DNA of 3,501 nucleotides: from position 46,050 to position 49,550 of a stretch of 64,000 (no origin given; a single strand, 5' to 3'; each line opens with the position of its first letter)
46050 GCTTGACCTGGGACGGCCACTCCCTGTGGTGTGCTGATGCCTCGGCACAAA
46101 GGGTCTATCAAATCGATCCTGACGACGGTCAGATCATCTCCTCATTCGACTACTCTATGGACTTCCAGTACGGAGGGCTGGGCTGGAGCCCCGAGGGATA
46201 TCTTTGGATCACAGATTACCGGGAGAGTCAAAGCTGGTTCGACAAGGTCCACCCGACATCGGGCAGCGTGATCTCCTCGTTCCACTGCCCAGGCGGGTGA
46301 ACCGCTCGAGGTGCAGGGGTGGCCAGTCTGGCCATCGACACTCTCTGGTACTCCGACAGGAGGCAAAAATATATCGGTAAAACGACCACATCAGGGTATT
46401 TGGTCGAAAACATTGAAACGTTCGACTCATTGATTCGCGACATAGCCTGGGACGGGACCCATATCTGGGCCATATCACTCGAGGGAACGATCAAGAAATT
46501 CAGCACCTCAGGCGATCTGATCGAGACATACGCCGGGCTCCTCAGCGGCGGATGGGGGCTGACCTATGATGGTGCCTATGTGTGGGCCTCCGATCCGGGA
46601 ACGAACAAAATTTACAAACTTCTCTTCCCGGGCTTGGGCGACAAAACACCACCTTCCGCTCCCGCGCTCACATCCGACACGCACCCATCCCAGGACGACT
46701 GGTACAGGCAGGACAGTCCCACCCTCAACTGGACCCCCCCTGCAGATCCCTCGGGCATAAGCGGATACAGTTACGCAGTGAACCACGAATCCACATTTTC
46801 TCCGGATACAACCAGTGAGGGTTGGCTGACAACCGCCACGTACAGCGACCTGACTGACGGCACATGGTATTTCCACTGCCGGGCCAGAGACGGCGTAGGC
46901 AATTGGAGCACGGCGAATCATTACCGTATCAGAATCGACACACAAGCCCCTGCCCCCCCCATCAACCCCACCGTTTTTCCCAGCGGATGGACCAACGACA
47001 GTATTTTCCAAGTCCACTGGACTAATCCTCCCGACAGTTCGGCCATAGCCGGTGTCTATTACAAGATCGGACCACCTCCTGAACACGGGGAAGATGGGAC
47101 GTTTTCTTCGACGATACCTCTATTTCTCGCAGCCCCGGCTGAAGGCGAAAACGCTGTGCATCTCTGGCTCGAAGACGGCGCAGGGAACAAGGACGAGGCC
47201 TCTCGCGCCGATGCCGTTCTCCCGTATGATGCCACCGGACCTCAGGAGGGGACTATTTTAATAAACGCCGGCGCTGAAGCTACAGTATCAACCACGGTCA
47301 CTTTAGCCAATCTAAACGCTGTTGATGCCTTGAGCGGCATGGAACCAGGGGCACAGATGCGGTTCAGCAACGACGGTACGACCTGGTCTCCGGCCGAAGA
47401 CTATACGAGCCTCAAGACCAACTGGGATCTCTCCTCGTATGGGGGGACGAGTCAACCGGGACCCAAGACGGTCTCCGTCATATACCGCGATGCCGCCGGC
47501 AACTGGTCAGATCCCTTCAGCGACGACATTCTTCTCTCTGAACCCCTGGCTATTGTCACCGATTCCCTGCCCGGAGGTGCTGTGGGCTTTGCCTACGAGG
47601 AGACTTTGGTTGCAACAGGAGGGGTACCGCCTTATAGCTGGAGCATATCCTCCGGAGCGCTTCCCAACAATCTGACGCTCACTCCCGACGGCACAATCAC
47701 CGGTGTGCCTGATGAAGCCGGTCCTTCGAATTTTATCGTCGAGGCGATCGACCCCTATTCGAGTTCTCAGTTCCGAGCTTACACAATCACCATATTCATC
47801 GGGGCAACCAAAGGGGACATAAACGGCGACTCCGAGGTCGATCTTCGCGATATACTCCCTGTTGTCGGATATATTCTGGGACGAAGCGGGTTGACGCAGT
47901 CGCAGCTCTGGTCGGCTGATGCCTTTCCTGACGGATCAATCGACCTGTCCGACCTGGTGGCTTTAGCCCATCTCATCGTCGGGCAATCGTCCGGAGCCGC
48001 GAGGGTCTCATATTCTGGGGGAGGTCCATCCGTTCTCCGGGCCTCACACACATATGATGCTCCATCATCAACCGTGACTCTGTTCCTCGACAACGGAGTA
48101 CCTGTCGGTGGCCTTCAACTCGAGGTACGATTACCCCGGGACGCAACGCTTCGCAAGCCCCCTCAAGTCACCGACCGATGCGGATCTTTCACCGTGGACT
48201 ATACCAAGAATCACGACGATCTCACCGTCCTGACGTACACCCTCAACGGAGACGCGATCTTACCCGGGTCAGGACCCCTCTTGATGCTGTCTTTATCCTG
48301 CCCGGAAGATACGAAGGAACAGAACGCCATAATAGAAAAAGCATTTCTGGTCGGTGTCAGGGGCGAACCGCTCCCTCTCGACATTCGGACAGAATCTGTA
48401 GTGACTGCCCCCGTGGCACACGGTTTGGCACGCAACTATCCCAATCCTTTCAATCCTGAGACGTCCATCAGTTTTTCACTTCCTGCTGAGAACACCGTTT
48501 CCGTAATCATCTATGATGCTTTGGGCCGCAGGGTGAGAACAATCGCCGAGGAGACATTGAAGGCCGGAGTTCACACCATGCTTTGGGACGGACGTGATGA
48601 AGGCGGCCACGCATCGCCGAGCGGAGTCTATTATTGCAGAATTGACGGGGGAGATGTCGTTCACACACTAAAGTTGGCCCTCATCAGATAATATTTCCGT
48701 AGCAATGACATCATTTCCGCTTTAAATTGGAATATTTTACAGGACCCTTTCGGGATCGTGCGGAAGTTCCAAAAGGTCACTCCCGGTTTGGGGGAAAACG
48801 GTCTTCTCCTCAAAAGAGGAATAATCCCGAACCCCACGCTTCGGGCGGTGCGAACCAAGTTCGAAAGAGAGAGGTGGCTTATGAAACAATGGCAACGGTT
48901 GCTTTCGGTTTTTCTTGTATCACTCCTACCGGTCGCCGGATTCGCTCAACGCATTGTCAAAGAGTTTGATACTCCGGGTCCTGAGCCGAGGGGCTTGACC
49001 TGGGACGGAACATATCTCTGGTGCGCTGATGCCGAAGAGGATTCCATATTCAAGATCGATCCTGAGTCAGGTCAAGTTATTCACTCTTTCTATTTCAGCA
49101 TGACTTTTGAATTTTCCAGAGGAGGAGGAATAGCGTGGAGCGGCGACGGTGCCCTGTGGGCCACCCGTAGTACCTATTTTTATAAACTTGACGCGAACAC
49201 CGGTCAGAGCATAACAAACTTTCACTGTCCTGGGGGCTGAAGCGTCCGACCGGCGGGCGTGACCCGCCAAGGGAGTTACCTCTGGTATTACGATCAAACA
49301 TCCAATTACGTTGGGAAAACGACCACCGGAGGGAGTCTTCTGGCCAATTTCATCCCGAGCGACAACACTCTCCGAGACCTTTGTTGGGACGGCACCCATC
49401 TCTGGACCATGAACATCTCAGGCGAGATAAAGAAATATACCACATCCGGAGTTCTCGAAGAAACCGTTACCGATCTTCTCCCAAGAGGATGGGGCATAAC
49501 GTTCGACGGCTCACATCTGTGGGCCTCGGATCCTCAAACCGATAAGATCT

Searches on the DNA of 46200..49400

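Call 93: search_rna_families(source=window, start=46200, end=49400, threshold=evalue, max_evalue=10)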
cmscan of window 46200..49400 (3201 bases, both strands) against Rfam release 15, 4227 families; matches with E-value up to 10: 0.
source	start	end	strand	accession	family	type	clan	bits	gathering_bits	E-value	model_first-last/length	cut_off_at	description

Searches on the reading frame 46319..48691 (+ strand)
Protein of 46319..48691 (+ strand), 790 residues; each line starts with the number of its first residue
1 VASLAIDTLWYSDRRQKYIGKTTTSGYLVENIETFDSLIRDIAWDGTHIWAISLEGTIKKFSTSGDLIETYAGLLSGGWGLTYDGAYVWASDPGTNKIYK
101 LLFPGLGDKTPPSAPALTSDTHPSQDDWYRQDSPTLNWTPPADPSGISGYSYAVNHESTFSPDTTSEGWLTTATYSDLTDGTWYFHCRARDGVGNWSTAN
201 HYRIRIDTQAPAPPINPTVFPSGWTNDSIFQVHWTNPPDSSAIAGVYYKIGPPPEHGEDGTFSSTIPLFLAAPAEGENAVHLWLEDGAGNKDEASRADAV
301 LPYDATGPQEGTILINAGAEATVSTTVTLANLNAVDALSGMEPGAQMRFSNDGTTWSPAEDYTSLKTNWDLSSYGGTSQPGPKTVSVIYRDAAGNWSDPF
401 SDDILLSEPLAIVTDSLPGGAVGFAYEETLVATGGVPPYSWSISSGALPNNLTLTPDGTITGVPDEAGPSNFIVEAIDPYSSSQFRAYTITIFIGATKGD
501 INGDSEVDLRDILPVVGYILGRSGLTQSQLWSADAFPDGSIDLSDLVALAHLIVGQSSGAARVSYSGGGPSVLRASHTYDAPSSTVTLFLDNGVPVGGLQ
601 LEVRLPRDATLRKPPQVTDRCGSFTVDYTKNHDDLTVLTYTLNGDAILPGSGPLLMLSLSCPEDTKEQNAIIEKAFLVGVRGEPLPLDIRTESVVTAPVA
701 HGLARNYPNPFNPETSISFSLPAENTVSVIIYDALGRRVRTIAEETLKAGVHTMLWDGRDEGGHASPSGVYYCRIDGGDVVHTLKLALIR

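Call 7: search_protein_families(library=pfam, proteins=[window:46319-48691:+], max_evalue=0.001)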
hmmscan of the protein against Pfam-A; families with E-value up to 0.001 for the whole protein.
window:46319-48691:+ (790 aa): 6 families
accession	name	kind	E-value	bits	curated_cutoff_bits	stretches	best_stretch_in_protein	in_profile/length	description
PF13860.13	FlgD_ig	-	1.5e-11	44.6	27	1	717-775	12-73/79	FlgD Ig-like domain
PF19077.6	Big_13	-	6.5e-08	33.4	27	1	117-208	11-102/102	Bacterial Ig-like domain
PF05345.18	He_PIG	-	2.3e-07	31.6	24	1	422-492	15-95/96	Putative Ig domain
PF00404.24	Dockerin_1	-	2.9e-06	27.8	22.9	1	498-551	1-54/57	Dockerin type I domain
PF18962.6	Por_Secre_tail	-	0.00041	21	27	0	707-746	2-38/75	Secretion system C-terminal sorting domain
PF07495.19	Y_Y_Y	-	0.00062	20.1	26.6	0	161-205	18-61/65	Y_Y_Y domain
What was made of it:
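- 45902..48691 (+): Outside the finding. Surface protein: signal peptide, beta-propeller with an in-frame TGA (46298-46300), Ig domains, He_PIG, dockerin (about 47810-47971), cohesin-like domain (about 48029-48391), T9SS type A sorting domain (about 48437-48676). Dockerin_1 27.8 bits (call 7).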

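Call 74: search_protein_families(library=ncbifam, proteins=[window:46319-48691:+], max_evalue=0.001)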
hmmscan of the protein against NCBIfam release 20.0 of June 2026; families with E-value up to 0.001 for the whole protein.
window:46319-48691:+ (790 aa): 7 families
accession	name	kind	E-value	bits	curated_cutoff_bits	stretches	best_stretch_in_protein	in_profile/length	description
NF005176.1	PRK06655.1-1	equivalog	1.2e-08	35.1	230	1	722-777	94-149/197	flagellar hook assembly protein FlgD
TIGR04183.1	Por_Secre_tail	domain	1.5e-08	34.5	23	1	707-786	2-69/72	T9SS type A sorting domain-containing protein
NF033707.1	T9SS_sortase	equivalog_domain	1.9e-07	29.1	420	1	705-775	1000-1075/1095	type IX secretion system sortase PorU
NF009276.0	PRK12633.1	equivalog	1.9e-06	27.8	383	1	719-778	122-182/234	flagellar basal body rod modification protein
NF009452.0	PRK12812.1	equivalog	2.3e-05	23.7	258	1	724-773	151-202/289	flagellar basal body rod modification protein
NF047446.1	barrel_OmpL47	domain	0.00056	20.3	40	0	145-206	16-68/68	OmpL47-type beta-barrel domain-containing protein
NF009277.0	PRK12634.1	equivalog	0.00089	19.4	333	0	723-772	120-169/221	flagellar basal body rod modification protein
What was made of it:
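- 45902..48691 (+): TIGR04183 34.5 bits against a cut-off of 23 (call 74).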
